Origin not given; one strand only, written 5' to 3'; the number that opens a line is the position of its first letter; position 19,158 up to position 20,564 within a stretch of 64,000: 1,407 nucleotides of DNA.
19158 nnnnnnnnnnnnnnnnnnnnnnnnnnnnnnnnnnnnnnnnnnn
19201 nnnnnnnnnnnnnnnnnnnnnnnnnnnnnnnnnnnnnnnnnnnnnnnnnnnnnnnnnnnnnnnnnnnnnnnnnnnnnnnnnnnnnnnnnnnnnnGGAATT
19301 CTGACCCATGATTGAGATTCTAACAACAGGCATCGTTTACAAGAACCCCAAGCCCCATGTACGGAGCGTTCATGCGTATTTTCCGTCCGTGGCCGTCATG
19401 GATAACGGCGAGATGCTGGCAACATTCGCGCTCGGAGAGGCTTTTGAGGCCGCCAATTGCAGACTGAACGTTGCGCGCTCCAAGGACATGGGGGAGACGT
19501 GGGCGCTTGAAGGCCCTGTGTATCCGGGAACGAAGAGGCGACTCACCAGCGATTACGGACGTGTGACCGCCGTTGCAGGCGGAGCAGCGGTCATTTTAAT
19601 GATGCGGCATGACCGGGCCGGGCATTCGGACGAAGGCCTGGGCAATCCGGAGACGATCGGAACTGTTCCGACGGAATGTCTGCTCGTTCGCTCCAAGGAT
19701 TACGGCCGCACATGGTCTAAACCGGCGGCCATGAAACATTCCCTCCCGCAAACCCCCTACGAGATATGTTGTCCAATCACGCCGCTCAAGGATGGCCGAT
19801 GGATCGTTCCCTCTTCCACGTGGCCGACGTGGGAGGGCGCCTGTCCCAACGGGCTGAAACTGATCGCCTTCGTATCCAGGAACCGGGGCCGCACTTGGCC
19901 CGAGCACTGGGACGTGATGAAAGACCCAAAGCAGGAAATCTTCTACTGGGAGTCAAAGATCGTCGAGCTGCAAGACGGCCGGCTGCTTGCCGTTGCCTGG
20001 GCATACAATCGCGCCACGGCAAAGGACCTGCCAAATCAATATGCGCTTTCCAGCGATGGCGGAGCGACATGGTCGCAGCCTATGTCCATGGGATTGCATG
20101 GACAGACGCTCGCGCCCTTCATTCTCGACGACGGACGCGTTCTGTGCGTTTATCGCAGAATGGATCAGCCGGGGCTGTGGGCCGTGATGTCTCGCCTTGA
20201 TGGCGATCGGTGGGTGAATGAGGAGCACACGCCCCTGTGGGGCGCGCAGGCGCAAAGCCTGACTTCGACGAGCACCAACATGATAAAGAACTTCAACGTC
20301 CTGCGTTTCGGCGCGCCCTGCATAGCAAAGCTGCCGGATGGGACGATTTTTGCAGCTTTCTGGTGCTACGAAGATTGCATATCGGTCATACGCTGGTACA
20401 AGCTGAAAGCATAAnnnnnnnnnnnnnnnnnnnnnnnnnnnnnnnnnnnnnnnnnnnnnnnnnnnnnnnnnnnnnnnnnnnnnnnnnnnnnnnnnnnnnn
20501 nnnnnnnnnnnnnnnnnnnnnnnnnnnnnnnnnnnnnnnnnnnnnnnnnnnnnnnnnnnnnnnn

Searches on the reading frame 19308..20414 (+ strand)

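Call 11: search_protein_families(library=pfam, proteins=[window:19308-20414:+])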
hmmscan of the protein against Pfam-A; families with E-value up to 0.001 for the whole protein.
window:19308-20414:+ (368 aa): 3 families
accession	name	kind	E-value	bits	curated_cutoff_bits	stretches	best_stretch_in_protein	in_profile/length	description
PF13088.12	BNR_2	-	1.8e-16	60.8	31.4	2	126-302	84-248/277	BNR repeat-like domain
PF02012.26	BNR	-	1.7e-09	36.7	27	0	128-138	2-12/12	BNR/Asp-box repeat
PF24316.1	Tli3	-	2.4e-07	31.6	27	0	217-260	54-100/129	T6SS Tli3 immunity protein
